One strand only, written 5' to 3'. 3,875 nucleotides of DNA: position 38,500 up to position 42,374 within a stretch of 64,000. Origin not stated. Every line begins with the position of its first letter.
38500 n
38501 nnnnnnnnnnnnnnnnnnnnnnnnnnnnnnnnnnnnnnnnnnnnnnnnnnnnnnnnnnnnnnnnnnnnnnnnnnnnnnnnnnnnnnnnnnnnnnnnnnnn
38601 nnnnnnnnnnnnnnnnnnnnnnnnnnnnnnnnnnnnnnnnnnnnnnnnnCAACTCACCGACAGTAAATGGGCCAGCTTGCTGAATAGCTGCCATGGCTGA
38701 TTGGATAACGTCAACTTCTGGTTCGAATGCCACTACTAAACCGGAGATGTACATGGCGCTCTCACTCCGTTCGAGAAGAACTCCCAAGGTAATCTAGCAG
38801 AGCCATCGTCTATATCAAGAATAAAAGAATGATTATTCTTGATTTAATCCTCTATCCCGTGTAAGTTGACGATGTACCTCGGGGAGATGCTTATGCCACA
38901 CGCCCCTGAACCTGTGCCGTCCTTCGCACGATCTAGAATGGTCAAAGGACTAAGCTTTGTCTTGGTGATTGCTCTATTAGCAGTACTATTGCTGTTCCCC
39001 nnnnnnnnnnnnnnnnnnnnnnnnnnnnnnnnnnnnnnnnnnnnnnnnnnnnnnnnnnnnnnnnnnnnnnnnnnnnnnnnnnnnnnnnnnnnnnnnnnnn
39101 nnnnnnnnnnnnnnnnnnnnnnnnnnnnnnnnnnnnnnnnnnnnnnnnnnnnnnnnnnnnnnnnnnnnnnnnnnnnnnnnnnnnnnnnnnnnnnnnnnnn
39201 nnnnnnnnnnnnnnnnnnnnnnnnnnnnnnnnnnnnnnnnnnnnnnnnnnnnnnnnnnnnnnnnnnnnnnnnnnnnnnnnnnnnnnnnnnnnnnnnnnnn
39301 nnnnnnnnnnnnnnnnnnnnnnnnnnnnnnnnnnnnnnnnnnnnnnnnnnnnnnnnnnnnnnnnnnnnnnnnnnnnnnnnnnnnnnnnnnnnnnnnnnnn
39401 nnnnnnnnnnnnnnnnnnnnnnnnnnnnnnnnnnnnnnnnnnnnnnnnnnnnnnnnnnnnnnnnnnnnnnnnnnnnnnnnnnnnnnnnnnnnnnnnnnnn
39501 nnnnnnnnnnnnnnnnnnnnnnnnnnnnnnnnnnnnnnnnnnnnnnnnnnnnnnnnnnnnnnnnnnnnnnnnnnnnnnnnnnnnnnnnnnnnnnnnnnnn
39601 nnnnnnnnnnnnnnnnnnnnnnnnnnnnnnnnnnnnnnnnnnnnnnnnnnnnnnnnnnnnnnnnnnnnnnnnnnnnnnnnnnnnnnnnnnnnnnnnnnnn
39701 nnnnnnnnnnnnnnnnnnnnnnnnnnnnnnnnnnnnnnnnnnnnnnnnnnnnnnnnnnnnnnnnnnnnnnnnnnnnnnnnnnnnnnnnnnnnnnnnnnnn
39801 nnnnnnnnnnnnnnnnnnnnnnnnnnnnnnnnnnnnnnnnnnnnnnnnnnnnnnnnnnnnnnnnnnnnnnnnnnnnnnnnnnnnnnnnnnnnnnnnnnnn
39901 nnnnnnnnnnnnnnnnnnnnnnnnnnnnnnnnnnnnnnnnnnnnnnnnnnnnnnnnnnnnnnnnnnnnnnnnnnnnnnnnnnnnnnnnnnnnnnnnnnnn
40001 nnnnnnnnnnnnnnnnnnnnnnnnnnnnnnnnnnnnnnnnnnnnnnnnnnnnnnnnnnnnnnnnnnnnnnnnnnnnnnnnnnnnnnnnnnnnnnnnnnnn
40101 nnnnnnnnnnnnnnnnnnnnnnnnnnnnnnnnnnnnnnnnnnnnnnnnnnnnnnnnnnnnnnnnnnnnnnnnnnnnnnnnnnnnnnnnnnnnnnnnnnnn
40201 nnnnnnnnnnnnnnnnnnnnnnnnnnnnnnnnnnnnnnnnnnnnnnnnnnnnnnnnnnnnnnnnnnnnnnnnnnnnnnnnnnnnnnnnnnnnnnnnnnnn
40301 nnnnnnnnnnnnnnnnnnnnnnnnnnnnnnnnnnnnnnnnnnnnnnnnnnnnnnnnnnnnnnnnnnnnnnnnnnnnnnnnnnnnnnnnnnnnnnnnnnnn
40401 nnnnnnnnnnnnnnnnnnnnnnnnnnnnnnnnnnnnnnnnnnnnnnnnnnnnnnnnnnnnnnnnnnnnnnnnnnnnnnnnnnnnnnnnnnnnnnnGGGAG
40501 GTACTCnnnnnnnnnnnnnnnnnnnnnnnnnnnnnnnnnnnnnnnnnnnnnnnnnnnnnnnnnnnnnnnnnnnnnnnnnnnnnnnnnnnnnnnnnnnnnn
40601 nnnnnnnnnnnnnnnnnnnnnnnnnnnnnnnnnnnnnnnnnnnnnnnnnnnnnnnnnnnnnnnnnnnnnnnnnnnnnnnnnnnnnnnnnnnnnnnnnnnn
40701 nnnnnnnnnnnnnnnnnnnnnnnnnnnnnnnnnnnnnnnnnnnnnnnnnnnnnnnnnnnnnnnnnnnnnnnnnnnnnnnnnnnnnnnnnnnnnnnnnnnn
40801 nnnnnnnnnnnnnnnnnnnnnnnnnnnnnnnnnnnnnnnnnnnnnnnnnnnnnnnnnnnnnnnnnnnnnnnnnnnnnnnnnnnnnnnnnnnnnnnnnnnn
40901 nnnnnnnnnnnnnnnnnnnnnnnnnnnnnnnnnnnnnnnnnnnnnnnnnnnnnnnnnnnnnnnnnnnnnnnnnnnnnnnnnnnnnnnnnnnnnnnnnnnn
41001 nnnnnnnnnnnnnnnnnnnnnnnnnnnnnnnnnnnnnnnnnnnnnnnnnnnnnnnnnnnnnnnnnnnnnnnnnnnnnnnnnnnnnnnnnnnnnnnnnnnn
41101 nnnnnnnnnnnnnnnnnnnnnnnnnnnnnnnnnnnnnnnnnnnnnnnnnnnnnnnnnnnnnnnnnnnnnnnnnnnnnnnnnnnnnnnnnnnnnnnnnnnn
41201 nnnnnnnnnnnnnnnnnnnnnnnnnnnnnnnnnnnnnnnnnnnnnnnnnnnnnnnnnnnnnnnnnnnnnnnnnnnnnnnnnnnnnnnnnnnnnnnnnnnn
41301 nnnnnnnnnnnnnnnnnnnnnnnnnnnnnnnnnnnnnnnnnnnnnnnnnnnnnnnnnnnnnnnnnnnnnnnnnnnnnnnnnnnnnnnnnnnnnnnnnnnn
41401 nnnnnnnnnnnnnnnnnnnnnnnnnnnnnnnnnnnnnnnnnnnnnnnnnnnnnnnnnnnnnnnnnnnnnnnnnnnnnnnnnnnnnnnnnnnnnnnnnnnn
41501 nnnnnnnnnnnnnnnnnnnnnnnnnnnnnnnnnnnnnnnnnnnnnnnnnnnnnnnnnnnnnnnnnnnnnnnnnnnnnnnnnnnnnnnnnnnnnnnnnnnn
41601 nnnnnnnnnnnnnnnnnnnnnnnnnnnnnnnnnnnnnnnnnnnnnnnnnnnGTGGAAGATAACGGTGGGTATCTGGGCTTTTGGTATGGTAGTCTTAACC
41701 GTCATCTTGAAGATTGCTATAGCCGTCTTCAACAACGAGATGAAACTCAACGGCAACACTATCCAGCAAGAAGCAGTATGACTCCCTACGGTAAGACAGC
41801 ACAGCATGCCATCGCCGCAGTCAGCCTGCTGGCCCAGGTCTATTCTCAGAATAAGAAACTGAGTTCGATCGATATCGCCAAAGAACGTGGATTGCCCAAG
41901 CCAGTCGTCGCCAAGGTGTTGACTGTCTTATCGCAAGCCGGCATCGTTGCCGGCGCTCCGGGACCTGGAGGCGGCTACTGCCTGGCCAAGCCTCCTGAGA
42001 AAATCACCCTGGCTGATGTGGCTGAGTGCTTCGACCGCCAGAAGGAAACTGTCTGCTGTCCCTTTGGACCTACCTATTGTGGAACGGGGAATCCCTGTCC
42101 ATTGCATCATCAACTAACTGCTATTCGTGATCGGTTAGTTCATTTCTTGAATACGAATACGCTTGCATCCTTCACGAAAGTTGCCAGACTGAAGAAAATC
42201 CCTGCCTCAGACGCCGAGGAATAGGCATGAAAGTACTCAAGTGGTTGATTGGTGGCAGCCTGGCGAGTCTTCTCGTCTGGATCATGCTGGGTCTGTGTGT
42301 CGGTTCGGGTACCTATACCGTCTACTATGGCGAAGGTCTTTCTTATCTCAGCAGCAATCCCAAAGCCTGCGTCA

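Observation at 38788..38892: Symmetric operator-like repeat covering both -35 elements of the divergent napDAB and cytochrome c-FeS-NrfD-rrf2-nrfHA promoters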

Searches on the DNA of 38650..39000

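Call 59: search_rna_families(source=window, start=38650, end=39000, threshold=evalue, max_evalue=1)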
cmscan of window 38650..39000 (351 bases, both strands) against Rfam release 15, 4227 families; matches with E-value up to 1: 0.
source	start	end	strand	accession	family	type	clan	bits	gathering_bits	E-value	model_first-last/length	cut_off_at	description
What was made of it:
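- Tried and rejected: Known RNA element: none found (call 59).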

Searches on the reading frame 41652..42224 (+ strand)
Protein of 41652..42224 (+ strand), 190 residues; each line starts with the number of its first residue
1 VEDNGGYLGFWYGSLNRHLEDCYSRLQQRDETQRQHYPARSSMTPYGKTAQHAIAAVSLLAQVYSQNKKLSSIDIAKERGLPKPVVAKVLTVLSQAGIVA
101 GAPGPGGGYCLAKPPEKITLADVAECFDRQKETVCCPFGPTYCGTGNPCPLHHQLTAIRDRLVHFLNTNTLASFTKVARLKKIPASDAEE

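Call 5: search_protein_families(library=pfam, proteins=[window:41652-42224:+])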
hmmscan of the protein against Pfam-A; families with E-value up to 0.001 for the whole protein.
window:41652-42224:+ (190 aa): 2 families
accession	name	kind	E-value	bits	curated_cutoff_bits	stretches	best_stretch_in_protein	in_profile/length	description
PF02082.26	Rrf2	-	8.6e-26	91.1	30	1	50-175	5-130/132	Iron-dependent Transcriptional regulator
PF12802.13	MarR_2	-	3.9e-05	24.2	27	1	56-105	7-56/61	MarR family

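Call 6: search_protein_families(library=ncbifam, proteins=[window:41652-42224:+], max_evalue=0.001)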
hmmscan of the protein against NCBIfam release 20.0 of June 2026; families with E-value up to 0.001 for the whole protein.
window:41652-42224:+ (190 aa): 8 families
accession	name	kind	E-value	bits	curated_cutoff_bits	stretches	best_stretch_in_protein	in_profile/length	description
TIGR00738.1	rrf2_super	superfamily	1.4e-23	83.2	73.3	1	48-175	5-131/132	Rrf2 family transcriptional regulator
TIGR02944.1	suf_reg_Xantho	equivalog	7.4e-17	61.9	110.65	1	48-172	6-128/130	SUF system Fe-S cluster assembly regulator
NF008110.0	PRK10857.1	equivalog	1.9e-12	47.3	275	1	53-175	10-130/164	Fe-S cluster assembly transcriptional regulator IscR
TIGR02010.1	IscR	equivalog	4.6e-11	42.7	207.55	1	52-174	9-129/135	Fe-S cluster assembly transcriptional regulator IscR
NF008886.0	PRK11920.1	equivalog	1.6e-07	31.1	193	1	56-160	10-116/153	iron-responsive transcriptional regulator RirA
NF008240.0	PRK11014.1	equivalog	8.5e-07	29.1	182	1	68-175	23-128/141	nitric oxide-sensing transcriptional repressor NsrR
NF047409.1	Cys_reg_CymR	equivalog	4.5e-06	26.8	195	1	66-127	22-83/139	cysteine metabolism transcriptional regulator CymR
NF041852.1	trans_reg_HypR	equivalog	0.00079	19.4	180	0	58-133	10-86/139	redox-sensitive transcriptional regulator HypR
